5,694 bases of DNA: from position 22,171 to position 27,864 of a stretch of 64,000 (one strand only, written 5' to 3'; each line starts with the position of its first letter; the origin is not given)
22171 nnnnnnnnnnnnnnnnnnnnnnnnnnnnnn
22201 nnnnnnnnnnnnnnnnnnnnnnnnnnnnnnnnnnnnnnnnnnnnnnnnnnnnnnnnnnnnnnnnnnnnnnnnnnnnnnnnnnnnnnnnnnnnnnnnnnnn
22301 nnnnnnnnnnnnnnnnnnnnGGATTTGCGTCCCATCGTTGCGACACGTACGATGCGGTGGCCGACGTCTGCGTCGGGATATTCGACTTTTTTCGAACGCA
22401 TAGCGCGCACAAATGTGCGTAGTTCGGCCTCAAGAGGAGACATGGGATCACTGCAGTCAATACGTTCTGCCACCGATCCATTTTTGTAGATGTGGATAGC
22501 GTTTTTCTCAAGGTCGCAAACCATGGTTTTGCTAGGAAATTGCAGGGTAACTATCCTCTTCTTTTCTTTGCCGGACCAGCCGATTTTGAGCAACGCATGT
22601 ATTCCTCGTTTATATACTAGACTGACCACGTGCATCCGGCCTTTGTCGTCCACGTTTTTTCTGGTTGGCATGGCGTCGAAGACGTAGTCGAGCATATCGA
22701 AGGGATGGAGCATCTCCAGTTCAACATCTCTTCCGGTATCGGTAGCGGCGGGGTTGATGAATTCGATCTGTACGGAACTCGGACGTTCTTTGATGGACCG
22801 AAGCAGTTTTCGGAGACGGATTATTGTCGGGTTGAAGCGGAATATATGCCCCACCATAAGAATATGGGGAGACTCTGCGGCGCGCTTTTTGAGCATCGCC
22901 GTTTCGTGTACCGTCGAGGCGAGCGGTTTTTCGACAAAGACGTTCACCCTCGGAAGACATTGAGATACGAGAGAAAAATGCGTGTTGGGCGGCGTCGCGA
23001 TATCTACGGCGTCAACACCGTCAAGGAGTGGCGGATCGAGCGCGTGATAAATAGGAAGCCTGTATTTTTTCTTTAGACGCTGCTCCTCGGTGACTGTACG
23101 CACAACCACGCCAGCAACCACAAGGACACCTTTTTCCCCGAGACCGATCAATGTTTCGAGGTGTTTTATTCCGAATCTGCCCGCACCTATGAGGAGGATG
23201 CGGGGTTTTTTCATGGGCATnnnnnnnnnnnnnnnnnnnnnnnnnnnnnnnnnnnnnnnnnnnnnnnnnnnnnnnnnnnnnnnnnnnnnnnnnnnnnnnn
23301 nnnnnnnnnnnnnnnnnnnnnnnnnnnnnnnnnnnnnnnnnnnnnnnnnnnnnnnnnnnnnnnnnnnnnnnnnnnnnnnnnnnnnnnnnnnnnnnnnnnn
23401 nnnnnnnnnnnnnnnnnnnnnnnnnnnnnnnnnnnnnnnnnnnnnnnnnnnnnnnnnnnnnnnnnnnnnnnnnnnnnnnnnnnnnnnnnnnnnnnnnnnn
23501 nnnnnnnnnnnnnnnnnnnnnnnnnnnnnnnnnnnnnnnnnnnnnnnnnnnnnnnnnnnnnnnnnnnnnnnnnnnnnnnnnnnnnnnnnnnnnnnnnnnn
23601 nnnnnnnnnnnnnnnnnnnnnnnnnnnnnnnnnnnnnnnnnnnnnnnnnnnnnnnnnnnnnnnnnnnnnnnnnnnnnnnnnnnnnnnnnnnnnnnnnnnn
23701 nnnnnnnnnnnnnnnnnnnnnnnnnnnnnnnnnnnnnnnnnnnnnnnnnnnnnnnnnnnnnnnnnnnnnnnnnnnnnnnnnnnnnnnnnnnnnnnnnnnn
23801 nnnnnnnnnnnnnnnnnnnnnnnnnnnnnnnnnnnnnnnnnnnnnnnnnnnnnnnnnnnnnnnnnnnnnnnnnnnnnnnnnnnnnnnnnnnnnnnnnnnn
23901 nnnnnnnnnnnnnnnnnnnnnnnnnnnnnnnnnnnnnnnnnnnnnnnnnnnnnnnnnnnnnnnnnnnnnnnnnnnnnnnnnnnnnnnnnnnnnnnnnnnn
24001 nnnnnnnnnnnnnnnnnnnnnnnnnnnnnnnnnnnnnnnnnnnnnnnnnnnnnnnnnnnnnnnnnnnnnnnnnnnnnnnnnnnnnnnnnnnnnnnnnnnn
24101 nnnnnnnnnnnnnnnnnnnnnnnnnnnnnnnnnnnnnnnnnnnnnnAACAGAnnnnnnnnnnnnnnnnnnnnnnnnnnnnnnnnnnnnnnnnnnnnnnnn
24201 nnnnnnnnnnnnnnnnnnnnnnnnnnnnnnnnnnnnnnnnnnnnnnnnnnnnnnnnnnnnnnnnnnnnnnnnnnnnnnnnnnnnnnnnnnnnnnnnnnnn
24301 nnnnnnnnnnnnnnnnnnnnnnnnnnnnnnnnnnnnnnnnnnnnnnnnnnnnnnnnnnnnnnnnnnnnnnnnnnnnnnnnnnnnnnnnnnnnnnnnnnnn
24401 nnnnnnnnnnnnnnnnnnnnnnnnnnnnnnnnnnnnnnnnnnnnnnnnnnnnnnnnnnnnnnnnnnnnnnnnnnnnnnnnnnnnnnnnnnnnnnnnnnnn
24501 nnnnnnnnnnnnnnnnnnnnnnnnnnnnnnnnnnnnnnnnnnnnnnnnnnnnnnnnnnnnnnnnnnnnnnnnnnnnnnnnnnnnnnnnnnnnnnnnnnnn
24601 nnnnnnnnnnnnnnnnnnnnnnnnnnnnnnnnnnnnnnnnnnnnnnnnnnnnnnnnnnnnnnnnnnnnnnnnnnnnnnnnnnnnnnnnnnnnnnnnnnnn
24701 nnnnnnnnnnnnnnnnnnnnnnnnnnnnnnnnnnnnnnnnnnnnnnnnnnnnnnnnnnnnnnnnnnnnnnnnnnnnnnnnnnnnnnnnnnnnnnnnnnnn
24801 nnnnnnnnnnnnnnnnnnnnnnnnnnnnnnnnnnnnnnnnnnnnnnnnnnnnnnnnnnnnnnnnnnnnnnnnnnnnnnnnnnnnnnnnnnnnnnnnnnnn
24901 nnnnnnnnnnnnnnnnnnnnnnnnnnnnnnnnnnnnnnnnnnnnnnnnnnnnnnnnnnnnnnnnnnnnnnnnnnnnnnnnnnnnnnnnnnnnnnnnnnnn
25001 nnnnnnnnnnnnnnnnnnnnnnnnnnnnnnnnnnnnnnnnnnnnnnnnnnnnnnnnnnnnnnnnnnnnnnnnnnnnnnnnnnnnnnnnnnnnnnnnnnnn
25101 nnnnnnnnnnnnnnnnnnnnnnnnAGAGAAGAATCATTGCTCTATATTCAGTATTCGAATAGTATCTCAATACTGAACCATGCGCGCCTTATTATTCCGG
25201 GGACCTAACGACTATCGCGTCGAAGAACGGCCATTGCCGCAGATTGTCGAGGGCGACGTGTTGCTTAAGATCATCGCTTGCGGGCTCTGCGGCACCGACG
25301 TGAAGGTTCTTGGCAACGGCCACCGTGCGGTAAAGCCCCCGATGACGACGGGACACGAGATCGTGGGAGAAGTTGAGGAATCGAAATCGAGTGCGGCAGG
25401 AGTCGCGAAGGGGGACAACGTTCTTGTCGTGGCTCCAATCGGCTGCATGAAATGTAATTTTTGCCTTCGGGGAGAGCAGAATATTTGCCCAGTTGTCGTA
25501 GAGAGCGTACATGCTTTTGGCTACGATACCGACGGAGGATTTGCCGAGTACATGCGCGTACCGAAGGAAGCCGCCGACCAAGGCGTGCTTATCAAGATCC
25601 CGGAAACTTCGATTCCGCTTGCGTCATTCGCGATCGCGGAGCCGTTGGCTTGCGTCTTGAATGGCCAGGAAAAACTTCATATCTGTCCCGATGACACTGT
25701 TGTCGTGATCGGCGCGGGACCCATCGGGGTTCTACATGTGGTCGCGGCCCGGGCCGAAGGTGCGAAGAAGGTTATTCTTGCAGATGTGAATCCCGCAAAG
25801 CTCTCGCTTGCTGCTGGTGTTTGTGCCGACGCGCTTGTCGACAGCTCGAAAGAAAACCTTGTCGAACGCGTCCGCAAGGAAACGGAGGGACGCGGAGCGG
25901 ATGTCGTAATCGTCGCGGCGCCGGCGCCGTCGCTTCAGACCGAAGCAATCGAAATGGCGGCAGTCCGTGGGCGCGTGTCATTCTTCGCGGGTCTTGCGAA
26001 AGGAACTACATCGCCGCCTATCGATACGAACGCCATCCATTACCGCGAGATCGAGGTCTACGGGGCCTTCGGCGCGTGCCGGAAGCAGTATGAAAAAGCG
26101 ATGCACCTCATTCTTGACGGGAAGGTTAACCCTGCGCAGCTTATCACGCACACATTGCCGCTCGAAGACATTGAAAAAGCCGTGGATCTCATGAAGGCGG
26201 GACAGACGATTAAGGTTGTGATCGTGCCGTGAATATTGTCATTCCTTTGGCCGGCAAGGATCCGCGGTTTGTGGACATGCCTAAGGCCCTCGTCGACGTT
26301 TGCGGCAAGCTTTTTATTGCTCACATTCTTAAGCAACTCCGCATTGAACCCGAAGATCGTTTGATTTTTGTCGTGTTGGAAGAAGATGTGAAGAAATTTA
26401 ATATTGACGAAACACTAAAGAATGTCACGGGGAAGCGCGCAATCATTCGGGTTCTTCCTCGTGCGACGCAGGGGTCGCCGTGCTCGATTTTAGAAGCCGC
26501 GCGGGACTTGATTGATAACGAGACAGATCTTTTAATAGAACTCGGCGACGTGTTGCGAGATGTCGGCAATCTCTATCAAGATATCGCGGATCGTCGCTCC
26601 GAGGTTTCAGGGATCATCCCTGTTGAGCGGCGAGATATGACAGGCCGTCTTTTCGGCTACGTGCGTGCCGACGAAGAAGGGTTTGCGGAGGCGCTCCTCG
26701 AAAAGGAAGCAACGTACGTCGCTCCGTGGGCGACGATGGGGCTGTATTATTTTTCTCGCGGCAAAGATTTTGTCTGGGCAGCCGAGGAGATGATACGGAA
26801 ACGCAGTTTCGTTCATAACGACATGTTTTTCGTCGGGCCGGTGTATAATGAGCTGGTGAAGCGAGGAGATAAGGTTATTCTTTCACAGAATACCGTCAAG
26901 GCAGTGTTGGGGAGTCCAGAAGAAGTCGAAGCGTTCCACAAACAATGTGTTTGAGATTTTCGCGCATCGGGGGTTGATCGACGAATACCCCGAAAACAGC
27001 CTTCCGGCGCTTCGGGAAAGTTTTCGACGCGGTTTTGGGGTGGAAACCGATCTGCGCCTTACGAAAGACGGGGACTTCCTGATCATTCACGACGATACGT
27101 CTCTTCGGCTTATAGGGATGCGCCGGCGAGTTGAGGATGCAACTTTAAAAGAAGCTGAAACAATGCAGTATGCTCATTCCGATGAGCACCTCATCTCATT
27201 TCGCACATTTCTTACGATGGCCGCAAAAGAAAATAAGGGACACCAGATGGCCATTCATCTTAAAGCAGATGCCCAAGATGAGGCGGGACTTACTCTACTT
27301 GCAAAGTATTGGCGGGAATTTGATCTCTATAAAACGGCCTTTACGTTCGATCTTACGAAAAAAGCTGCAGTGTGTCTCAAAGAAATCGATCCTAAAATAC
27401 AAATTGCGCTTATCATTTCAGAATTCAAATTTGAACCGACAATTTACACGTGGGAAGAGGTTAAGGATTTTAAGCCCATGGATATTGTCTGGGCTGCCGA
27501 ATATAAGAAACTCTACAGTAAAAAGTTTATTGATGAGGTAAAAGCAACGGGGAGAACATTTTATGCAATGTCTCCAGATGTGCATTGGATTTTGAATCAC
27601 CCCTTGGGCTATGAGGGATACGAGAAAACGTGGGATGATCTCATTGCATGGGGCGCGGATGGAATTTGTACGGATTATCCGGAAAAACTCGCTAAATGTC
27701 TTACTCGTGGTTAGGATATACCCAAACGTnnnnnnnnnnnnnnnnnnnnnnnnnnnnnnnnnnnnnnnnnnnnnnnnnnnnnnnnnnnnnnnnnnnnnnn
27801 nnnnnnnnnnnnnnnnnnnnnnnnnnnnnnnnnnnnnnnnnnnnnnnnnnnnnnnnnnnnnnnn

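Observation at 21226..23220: Unusual 664-aa fusion of a Gfo/Idh/MocA NAD(P)-dehydrogenase with an FAD-dependent (DAO-like) oxidoreductase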

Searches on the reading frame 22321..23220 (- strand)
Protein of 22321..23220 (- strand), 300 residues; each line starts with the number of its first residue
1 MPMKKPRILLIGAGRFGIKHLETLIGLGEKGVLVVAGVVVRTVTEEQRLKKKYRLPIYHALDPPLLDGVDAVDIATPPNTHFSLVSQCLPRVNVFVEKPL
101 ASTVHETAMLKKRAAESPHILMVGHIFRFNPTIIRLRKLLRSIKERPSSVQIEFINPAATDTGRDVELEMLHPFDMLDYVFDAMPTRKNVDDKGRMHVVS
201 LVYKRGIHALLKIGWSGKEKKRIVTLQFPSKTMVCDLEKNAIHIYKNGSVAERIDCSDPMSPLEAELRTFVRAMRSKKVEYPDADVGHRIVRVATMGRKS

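Call 45: search_solved_structures(query=window:22321-23220:-, max_evalue=0.000001, show_alignments=2)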
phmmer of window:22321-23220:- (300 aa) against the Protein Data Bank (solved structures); distinct sequences matched with E-value up to 0.000001: 4.
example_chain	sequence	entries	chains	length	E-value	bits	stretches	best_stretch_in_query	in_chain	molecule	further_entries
7bvj_A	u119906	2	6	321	1.9e-12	50.6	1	14-295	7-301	Oxidoreductase, NAD-binding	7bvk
9azo_A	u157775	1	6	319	1.9e-09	40.7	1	5-138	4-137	PmdC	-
3ezy_A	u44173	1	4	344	8.3e-08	35.3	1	7-181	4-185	Dehydrogenase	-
8w9s_A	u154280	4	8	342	1.5e-07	34.5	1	5-142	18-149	NADH-dependent dihydrogenase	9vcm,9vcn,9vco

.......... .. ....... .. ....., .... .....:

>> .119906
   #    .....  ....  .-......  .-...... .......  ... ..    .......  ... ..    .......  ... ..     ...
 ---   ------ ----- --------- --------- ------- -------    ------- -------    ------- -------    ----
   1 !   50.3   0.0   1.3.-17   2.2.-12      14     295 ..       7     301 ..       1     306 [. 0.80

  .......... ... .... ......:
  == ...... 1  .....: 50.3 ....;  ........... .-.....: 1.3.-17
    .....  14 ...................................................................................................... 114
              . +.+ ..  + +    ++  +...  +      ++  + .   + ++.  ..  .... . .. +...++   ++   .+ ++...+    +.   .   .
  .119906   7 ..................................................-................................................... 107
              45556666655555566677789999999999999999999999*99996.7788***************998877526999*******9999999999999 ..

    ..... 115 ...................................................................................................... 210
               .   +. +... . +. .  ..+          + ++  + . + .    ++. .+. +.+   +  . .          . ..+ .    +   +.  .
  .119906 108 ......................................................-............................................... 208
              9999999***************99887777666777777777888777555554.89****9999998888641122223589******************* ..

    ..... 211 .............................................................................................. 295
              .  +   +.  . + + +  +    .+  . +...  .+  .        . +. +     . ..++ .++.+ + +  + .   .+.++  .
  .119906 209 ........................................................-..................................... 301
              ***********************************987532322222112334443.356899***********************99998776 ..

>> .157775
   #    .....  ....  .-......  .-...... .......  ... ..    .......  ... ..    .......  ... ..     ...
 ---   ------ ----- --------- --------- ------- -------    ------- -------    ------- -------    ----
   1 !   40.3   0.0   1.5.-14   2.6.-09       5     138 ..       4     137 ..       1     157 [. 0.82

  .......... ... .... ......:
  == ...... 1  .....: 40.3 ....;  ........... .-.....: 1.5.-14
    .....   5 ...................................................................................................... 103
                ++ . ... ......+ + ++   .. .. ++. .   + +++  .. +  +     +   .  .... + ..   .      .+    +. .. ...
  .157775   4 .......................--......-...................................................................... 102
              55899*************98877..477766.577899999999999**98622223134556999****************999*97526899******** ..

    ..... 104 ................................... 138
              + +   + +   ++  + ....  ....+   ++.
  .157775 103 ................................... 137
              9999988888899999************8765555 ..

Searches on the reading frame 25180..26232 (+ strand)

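Call 6: search_protein_families(library=pfam, proteins=[window:25180-26232:+], max_evalue=0.001)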
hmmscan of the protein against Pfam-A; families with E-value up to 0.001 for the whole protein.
window:25180-26232:+ (350 aa): 4 families
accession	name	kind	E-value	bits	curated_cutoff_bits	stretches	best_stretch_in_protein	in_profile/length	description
PF08240.17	ADH_N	-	9.6e-26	90.5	23.5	1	24-131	2-98/104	Alcohol dehydrogenase GroES-like domain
PF00107.32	ADH_zinc_N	-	4.5e-22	78.8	31.8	1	181-311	1-127/129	Zinc-binding dehydrogenase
PF16912.11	Glu_dehyd_C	-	4.7e-10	39.7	34.9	1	171-348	31-209/211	Glucose dehydrogenase C-terminus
PF13602.12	ADH_zinc_N_2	-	7.6e-07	30.6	27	1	216-344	3-129/134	Zinc-binding dehydrogenase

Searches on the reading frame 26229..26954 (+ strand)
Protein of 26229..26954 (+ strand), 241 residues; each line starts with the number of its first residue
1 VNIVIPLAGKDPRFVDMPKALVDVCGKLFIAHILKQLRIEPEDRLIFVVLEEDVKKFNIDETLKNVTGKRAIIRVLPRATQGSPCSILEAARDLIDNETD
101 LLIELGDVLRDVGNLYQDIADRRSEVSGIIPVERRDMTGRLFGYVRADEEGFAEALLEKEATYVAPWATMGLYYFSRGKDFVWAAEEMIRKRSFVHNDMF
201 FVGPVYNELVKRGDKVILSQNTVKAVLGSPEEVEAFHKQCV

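Call 6: search_protein_families(library=pfam, proteins=[window:26229-26954:+], max_evalue=0.001)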
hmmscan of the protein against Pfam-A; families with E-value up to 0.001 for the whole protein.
window:26229-26954:+ (241 aa): 1 family
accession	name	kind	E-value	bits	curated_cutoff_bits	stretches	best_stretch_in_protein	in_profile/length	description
PF00483.29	NTP_transferase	-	5.7e-06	26.5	21.2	1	17-178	20-183/245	Nucleotidyl transferase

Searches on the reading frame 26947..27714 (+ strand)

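Call 6: search_protein_families(library=pfam, proteins=[window:26947-27714:+], max_evalue=0.001)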
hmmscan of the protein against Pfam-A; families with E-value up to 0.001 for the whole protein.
window:26947-27714:+ (255 aa): 2 families
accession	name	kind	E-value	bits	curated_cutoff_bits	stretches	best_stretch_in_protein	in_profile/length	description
PF03009.23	GDPD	-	4.7e-21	76.4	23.6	1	7-247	1-244/244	Glycerophosphoryl diester phosphodiesterase family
PF13653.12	GDPD_2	-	6.8e-05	23.7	27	1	226-246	10-30/30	Glycerophosphoryl diester phosphodiesterase family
